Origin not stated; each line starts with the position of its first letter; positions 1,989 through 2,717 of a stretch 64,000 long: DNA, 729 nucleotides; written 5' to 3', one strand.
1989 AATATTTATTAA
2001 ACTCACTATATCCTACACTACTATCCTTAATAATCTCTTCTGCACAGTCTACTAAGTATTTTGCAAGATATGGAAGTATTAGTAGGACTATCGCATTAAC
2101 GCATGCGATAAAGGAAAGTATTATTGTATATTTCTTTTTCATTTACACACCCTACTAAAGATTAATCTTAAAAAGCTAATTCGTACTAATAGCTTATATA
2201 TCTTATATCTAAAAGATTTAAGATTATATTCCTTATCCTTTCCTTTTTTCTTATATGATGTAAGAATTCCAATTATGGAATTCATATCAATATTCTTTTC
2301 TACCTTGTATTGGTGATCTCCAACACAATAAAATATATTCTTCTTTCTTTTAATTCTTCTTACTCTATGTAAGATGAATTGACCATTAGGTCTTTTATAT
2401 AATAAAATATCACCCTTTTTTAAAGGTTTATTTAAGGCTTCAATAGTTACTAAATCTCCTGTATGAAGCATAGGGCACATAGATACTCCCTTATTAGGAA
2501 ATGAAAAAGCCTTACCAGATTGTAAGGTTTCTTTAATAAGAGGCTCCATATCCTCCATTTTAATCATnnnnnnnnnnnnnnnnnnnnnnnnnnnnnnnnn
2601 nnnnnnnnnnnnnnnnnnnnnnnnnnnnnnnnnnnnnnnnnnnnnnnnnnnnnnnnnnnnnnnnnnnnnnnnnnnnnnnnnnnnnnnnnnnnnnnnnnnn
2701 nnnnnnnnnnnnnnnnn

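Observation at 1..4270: RiPP-like operon with no recognisable core-modifying enzyme in view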

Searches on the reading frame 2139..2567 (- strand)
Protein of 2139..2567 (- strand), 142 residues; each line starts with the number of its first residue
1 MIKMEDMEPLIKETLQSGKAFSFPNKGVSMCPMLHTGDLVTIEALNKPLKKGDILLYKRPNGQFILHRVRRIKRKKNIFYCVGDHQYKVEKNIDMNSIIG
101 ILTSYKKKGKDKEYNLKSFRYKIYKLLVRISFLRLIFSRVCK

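Call 6: search_protein_families(library=pfam, proteins=[window:2139-2567:-], max_evalue=0.1)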
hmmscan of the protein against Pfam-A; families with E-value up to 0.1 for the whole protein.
window:2139-2567:- (142 aa): 1 family
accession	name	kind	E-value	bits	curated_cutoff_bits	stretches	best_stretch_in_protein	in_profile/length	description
PF00717.28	Peptidase_S24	-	2.8e-05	24.2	23.3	1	5-74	19-85/116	Peptidase S24-like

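Call 7: search_protein_families(library=ncbifam, proteins=[window:2139-2567:-], max_evalue=0.1)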
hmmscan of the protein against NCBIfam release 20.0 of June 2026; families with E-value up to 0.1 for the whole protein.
window:2139-2567:- (142 aa): 4 families
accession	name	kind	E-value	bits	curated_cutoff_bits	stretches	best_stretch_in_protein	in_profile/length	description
TIGR02228.1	sigpep_I_arch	equivalog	3.7e-11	43.1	51.85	1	27-100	38-116/158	signal peptidase I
NF046067.1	SigPepSipWBacil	equivalog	6.6e-06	25.8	190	1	29-92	47-114/189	signal peptidase I SipW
TIGR02227.1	sigpep_I_bact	equivalog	0.0013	18.7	47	1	26-62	26-65/162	signal peptidase I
TIGR02754.1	sod_Ni_protease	equivalog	0.0021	18.5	63.25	1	26-86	4-67/90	nickel-type superoxide dismutase maturation protease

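Call 11: find_homologous_proteins(query=window:2139-2567:-, max_evalue=0.001)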
Query window:2139-2567:- (142 aa): 14 proteins with E <= 0.001 among 25 candidates.
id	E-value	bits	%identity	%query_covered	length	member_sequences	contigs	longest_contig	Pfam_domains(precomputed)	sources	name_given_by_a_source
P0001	4.9e-88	310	100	100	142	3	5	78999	-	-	-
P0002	1.7e-73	263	86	100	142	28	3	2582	PF00717.29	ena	-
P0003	1.3e-47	179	60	96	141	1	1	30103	PF00717.29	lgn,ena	-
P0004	5.8e-47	177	60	97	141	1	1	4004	PF00717.29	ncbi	-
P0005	5.9e-47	177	59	96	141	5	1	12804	-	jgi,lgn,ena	jgi:signal peptidase I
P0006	9.4e-45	170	58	98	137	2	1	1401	PF00717.29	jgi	jgi:signal peptidase I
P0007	2.0e-39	153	53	99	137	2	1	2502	PF00717.29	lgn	-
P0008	3.2e-38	149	58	99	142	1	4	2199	PF00717.29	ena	-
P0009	3.4e-37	145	54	97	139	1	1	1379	PF00717.29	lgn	-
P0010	2.7e-36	142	56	99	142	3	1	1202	PF00717.29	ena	-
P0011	1.2e-35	140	55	99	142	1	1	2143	PF00717.29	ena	-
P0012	5.2e-35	138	54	99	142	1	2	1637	PF00717.29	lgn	-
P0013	2.4e-27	113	58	78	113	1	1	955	-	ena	-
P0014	9.1e-13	66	33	92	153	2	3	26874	-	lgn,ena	-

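Call 12: find_encoding_contigs(protein=P0003, flank=8000, max_places=3)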
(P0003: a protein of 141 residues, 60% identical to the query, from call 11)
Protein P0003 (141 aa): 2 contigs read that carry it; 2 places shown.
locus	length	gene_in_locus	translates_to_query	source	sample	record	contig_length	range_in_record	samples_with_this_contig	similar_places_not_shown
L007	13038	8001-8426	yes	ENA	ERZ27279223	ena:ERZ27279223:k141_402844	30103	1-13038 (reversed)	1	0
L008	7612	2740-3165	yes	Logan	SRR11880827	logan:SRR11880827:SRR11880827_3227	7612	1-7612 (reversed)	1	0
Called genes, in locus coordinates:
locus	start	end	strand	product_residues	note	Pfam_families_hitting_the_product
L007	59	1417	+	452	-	PF01637:ATPase_2, PF13173:AAA_14, PF03008:DUF234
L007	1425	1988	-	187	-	-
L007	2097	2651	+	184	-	PF01613:Flavin_Reduct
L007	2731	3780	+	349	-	PF00990:GGDEF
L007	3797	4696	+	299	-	PF01734:Patatin, PF19890:DUF6363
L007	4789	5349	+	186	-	PF03729:DUF308 (faint)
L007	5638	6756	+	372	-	-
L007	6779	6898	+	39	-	-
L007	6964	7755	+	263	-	PF27840:ScmC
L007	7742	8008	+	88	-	PF05402:PqqD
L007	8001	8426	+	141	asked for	PF00717:Peptidase_S24 (faint)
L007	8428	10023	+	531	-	PF00664:ABC_membrane, PF03193:RsgA_GTPase (faint), PF00005:ABC_tran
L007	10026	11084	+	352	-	PF14907:NTP_transf_5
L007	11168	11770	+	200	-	PF13189:Cytidylate_kin2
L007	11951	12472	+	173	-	PF13302:Acetyltransf_3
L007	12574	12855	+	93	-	PF06257:VEG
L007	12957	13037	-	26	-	?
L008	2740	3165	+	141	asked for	PF00717:Peptidase_S24 (faint)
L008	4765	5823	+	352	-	PF14907:NTP_transf_5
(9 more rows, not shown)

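Call 13: find_encoding_contigs(protein=P0005, flank=8000, max_places=3)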
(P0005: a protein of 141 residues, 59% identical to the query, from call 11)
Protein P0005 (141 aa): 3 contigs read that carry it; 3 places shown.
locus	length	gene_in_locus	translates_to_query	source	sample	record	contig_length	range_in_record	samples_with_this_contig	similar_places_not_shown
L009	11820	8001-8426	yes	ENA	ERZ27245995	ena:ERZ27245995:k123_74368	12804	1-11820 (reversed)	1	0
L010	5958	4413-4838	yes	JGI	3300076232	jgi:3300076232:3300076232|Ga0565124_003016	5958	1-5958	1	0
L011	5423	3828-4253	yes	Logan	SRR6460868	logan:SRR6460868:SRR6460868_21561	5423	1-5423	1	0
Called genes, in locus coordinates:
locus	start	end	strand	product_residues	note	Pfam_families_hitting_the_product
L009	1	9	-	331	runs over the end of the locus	?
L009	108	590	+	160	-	PF13302:Acetyltransf_3 (weak), PF13420:Acetyltransf_4, PF13673:Acetyltransf_10 (weak), PF00583:Acetyltransf_1, PF13508:Acetyltransf_7 (weak)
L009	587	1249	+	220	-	PF05175:MTS, PF06325:PrmA, PF01555:N6_N4_Mtase (faint), PF02384:N6_Mtase, PF13847:Methyltransf_31, PF01170:UPF0020 (weak), PF08241:Methyltransf_11 (weak), PF13649:Methyltransf_25, +1 more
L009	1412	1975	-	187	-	-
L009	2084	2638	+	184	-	PF01613:Flavin_Reduct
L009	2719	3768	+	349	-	PF00990:GGDEF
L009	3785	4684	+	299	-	PF01734:Patatin, PF19890:DUF6363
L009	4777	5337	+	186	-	PF03729:DUF308 (faint)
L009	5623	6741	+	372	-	-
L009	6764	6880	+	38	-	-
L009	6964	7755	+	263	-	PF27840:ScmC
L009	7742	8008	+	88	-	PF05402:PqqD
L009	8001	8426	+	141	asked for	-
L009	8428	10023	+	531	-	PF00664:ABC_membrane, PF03193:RsgA_GTPase (faint), PF02463:SMC_N (weak), PF00005:ABC_tran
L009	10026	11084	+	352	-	PF14907:NTP_transf_5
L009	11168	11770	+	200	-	PF13189:Cytidylate_kin2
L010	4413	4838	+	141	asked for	-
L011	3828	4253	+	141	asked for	-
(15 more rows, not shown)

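Call 14: find_encoding_contigs(protein=P0014, flank=8000, max_places=3)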
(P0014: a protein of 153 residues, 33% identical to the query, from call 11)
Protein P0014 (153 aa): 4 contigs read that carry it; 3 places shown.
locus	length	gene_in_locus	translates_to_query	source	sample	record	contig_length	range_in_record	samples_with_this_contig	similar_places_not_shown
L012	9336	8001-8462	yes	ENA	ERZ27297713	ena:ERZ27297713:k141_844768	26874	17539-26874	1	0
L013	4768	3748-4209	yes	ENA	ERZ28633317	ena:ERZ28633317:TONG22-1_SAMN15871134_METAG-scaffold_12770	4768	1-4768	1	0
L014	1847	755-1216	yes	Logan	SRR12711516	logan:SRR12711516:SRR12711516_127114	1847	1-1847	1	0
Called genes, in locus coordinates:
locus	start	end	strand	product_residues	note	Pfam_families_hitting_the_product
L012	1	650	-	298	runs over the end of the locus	PF04468:PSP1, PF28472:PSP1_3rd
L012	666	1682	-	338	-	PF13177:DNA_pol3_delta2, PF00004:AAA (weak), PF07728:AAA_5 (faint)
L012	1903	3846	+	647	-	PF00133:tRNA-synt_1, PF01406:tRNA-synt_1e (faint), PF09334:tRNA-synt_1g, PF00133:tRNA-synt_1 (weak), PF19303:Anticodon_3, PF08264:Anticodon_1 (weak), PF01588:tRNA_bind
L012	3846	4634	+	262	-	PF01026:TatD_DNase, PF04909:Amidohydro_2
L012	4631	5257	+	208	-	PF04055:Radical_SAM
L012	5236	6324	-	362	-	PF01476:LysM, PF23446:LysM1_NFP_LYK (faint), PF23473:LysM3_LYK4_5 (faint)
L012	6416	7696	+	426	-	PF03952:Enolase_N, PF00113:Enolase_C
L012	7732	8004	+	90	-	PF05402:PqqD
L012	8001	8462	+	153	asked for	-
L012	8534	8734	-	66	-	PF13443:HTH_26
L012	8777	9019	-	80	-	PF13443:HTH_26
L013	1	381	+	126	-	?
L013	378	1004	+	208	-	PF04055:Radical_SAM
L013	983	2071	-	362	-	PF01476:LysM, PF23446:LysM1_NFP_LYK (faint), PF23473:LysM3_LYK4_5 (faint)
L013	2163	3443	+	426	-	PF03952:Enolase_N, PF00113:Enolase_C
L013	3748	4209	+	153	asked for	-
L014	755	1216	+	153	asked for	-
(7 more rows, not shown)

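Call 20: search_protein_families(library=pfam, proteins=[L007:6964-7755:+, L007:5638-6756:+, L012:8001-8462:+, L012:7732-8004:+], max_evalue=0.1)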
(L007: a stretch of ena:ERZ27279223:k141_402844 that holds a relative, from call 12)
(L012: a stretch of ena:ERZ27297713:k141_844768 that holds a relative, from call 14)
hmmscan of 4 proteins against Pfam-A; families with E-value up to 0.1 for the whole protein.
L007:6964-7755:+ (263 aa): 1 family
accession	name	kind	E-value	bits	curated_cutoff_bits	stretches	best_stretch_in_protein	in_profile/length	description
PF22669.2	Exo_endo_phos2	-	0.081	12.9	27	0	30-91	166-234/288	Endonuclease/Exonuclease/phosphatase family 2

L007:5638-6756:+ (372 aa): 0 families

L012:8001-8462:+ (153 aa): 2 families
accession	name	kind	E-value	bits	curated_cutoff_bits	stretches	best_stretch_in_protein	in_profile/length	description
PF00717.28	Peptidase_S24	-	0.0015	18.7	23.3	1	16-98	32-114/116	Peptidase S24-like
PF02527.21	GidB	-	0.06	13.1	27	1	40-97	102-164/184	rRNA small subunit methyltransferase G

L012:7732-8004:+ (90 aa): 1 family
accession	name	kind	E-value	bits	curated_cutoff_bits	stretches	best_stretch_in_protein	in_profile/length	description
PF05402.18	PqqD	-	3e-13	50.3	23.4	1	23-88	9-67/67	Coenzyme PQQ synthesis protein D (PqqD)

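Call 21: search_protein_families(library=ncbifam, proteins=[L007:6964-7755:+, L007:5638-6756:+, L007:7742-8008:+], max_evalue=0.1)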
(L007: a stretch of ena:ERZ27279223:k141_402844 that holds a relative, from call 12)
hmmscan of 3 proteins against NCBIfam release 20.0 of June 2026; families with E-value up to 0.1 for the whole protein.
L007:6964-7755:+ (263 aa): 4 families
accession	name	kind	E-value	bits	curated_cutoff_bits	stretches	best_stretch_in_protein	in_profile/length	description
TIGR04249.1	SCM_chp_ScmC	equivalog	1.4e-05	24.6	125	1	107-200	123-222/292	SynChlorMet cassette protein ScmC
TIGR04352.1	HprK_rel_A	equivalog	0.0016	17.6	200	1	78-170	64-156/280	HprK-related kinase A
TIGR04355.1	HprK_rel_B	hypoth_equivalog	0.089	11.9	200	0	66-137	99-172/351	HprK-related kinase B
TIGR00679.1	hpr-ser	equivalog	0.09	12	240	0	77-135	100-157/300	HPr(Ser) kinase/phosphatase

L007:5638-6756:+ (372 aa): 1 family
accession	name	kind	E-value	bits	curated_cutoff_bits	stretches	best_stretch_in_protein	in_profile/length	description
NF045872.1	urea_MBA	equivalog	0.01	15.8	305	1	255-310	40-94/147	multiple banded antigen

L007:7742-8008:+ (88 aa): 7 families
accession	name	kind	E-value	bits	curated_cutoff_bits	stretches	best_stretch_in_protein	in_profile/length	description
NF033536.1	lasso_PqqD_Bac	exception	1e-09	38.4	80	1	25-85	25-85/88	lasso peptide biosynthesis PqqD family chaperone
TIGR04302.1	geo_PqqD_fam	equivalog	1.2e-08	35.3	100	1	31-85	46-99/102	GeoRSP system PqqD family peptide chaperone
NF050069.2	PqqD_rel_WgkC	exception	7.7e-07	29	110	1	30-83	30-83/103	PqqD family peptide maturation chaperone WgkC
TIGR03859.1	PQQ_PqqD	equivalog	1.2e-06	28.3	46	1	30-84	25-78/81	pyrroloquinoline quinone biosynthesis peptide chaperone PqqD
NF033530.1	lasso_PqqD_Strm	exception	1.6e-05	25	70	1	30-85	22-77/78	lasso peptide biosynthesis PqqD family chaperone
TIGR04248.1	SCM_PqqD_rel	equivalog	0.00033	20.8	100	1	27-85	22-80/84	SynChlorMet cassette protein ScmD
NF002535.0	PRK02079.1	equivalog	0.044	13.6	101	1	32-82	36-85/92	pyrroloquinoline quinone biosynthesis peptide chaperone PqqD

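Call 24: find_related_loci(query=A1, collection=genome_contigs, flank=8000)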
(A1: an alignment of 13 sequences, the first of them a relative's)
Query A1 (142 aa) in genome_contigs; peptide patterns used: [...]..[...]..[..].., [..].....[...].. (x = any residue, [..] = any of these).
159 stretches matched a pattern; 28 encode a relative of the query (tblastn E <= 1e-3); 28 distinct loci.
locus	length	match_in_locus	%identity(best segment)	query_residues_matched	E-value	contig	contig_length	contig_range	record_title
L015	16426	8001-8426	84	1-142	2e-78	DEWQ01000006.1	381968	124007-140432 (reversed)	MAG TPA_asm: Bacillales bacterium UBA3206 UBA3206_contig_1048, whole genome shotgun sequence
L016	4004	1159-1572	60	1-138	3e-52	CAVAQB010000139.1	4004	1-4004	Anaeroplasmataceae bacterium isolate H07602-L1_cleanbin_000024 genome assembly, contig: Spades_H07602-L1_contig_9051, wh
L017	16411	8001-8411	61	1-137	2e-52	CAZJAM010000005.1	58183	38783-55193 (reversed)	MAG TPA_asm: uncultured Anaeroplasmataceae bacterium isolate binchicken_co354_224 genome assembly, contig: NODE_336_leng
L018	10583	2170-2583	54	1-139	6e-44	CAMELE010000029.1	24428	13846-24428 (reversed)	MAG: uncultured Mollicutes bacterium isolate SRR11489748_bin.2_metaWRAP_v1.3_MAG genome assembly, contig: ERZ11466799.20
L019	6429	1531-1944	54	1-139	6e-44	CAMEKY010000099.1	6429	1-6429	MAG: uncultured Clostridium sp. isolate SRR15057923_bin.10_metaWRAP_v1.3_MAG genome assembly, contig: ERZ10407387.2825,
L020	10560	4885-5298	51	1-139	9e-42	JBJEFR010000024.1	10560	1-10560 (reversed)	MAG: Anaeroplasmataceae bacterium isolate PUUB51_bin.013 NODE_1808_length_10560_cov_8.797715, whole genome shotgun seque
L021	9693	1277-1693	49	1-142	5e-38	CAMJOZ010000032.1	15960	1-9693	MAG: uncultured Bacillales bacterium isolate SRR12081300_bin.116_metaWRAP_v1.3_MAG genome assembly, contig: ERZ12289770.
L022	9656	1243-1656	52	1-142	3e-35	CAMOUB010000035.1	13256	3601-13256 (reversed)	MAG: uncultured Bacillales bacterium isolate SRR873600_bin.94_metaWRAP_v1.3_MAG genome assembly, contig: NODE_10183_leng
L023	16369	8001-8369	45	11-139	3e-26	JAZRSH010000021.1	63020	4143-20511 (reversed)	MAG: Christensenellaceae bacterium isolate T1900045348_YK20190038.MAGScoT_cleanbin_000007 SGB_6726_k141_1476575, whole g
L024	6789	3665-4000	43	11-124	5e-22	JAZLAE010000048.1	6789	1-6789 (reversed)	MAG: Christensenellaceae bacterium isolate T1900045081_TC20190075.MAGScoT_cleanbin_000004 SGB_4659_k141_1503460, whole g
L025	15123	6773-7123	41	4-124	6e-22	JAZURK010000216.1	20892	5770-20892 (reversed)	MAG: Christensenellaceae bacterium isolate T1900044851_TS20190317.MAGScoT_cleanbin_000090 SGB_3027_k141_854564, whole ge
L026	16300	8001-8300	44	26-127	1e-18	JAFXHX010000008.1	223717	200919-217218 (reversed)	MAG: Clostridia bacterium isolate RGIG6430 Sheep_Rectum.Co__c1953313, whole genome shotgun sequence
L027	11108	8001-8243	48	26-107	2e-17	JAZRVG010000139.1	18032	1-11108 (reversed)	MAG: Christensenellaceae bacterium isolate T1900044954_TA20190008.MAGScoT_cleanbin_000016 SGB_3785_k141_200342, whole ge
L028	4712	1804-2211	33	6-142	4e-16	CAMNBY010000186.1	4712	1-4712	MAG: uncultured Clostridia bacterium isolate SRR873595_bin.23_metaWRAP_v1.3_MAG genome assembly, contig: ERZ1756110.1384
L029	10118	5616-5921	39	4-110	2e-15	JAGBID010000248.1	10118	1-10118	MAG: Clostridia bacterium isolate RGIG9140 Water_deer_Rectum.Co__c1450183, whole genome shotgun sequence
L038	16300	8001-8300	32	10-106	3e-9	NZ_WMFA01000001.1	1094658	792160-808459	Halobacillus litoralis strain SL-4 NODE_1_length_1094658_cov_40.8019, whole genome shotgun sequence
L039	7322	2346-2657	24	10-110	6e-8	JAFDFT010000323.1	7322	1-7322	MAG: Deltaproteobacteria bacterium isolate Meg22_02_Bin_86 Meg22_02_Bin_86_scaffold_66796, whole genome shotgun sequence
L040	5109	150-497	26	13-127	4e-7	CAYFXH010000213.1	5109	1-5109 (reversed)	MAG TPA_asm: uncultured Desulfobacteraceae bacterium isolate ERP108616_co2_158 genome assembly, contig: NODE_35869_lengt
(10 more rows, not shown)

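Call 30: search_protein_families(library=pfam, proteins=[L026:1058-1774:+, L026:1771-3285:+, L026:3340-4311:+, L026:4275-5135:+, L026:5437-6207:+, L026:6219-6905:+, L020:8195-9874:+, L021:6878-8299:+, L023:10216-12822:-, L026:8461-10728:+], max_evalue=0.001)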
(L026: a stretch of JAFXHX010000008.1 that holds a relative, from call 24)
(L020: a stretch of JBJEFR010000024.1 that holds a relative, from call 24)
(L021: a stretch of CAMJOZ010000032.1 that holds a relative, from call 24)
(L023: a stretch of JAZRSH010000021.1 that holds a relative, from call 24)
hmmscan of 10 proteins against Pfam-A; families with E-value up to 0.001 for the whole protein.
L026:1058-1774:+ (238 aa): 2 families
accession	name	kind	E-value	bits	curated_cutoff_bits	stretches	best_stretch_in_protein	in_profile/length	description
PF12706.13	Lactamase_B_2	-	1.4e-15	57.9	27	1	30-207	6-200/200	Beta-lactamase superfamily domain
PF00753.33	Lactamase_B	-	1.1e-11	45.5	22.7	1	17-162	4-161/196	Metallo-beta-lactamase superfamily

L026:1771-3285:+ (504 aa): 1 family
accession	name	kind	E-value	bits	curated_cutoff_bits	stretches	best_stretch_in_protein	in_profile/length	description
PF03772.21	Competence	-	5.2e-48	164.2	23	1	217-473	1-264/270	Competence protein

L026:3340-4311:+ (323 aa): 3 families
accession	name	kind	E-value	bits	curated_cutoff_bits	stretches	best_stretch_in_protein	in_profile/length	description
PF21694.2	DNA_pol3_delta_C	-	4.7e-16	59.3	27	1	204-306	3-108/121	DNA polymerase III delta subunit, C-terminal domain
PF06144.19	DNA_pol3_delta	-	2.8e-11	43.9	21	1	18-117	1-106/124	DNA polymerase III, delta subunit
PF11640.13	TAN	-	2.3e-05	25.1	27.1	1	211-294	37-108/150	Telomere-length maintenance and DNA damage repair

L026:4275-5135:+ (286 aa): 1 family
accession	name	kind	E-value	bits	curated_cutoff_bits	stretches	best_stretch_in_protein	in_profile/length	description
PF02457.21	DAC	-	1.3e-41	141.4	27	1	143-260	2-118/119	DisA bacterial checkpoint controller nucleotide-binding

L026:5437-6207:+ (256 aa): 1 family
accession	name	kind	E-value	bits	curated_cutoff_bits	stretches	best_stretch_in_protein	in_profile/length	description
PF01522.26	Polysacc_deac_1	-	8.8e-33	113.3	23.1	1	51-171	3-122/124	Polysaccharide deacetylase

L026:6219-6905:+ (228 aa): 1 family
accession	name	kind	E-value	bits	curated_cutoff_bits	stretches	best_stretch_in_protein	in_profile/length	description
PF00436.31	SSB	-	6.7e-20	71.5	26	1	107-190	2-94/104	Single-strand binding protein family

L020:8195-9874:+ (559 aa): 1 family
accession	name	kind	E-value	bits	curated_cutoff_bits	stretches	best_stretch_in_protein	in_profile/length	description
PF18283.7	CBM77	-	4.2e-05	24.3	25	1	83-162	9-85/108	Carbohydrate binding module 77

L021:6878-8299:+ (473 aa): 5 families
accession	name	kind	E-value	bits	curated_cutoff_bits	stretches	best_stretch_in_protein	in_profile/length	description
PF13614.12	AAA_31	-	6.4e-12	46.2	27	1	296-422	15-148/177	AAA domain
PF02706.20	Wzz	-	5.7e-11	43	25.5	1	19-109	2-87/91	Chain length determinant protein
PF10609.15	ParA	-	8.8e-07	29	27.1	1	296-448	17-170/246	NUBPL iron-transfer P-loop NTPase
PF01656.29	CbiA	-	1.2e-05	25.6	25.4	1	292-447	8-107/125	CobQ/CobB/MinD/ParA nucleotide binding domain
PF09140.17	MipZ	-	6.2e-05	22.9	20.7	1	296-402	14-111/262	ATPase MipZ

L023:10216-12822:- (868 aa): 0 families

L026:8461-10728:+ (755 aa): 10 families
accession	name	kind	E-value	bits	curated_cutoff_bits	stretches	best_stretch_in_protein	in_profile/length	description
PF00580.27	UvrD-helicase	-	2.1e-89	300.3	23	1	9-270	1-270/271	UvrD/REP helicase N-terminal domain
PF13361.12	UvrD_C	-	5.8e-75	253.3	25.6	1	276-608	1-348/350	UvrD-like helicase C-terminal domain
PF13245.12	AAA_19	-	5.4e-23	82.1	25.1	1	22-254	12-132/134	AAA domain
PF13538.12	UvrD_C_2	-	1.3e-10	41.4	27.4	1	547-606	2-52/52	UvrD-like helicase C-terminal domain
PF21196.3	PcrA_UvrD_tudor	-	1.7e-10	41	23.9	1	708-752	1-47/48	PcrA/UvrD tudor domain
PF01443.25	Viral_helicase1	-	3.5e-08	34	21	1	500-605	135-226/228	Viral superfamily 1 RNA helicase core domain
PF13604.12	AAA_30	-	4.9e-06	26.8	27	0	17-83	10-76/191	AAA domain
PF13087.12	AAA_12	-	2.2e-05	24.6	27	0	525-605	115-190/195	AAA domain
PF13173.12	AAA_14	-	9.8e-05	22.8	27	0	172-246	19-97/129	AAA domain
PF13086.12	AAA_11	-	0.0005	20.4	27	0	12-147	8-145/257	AAA domain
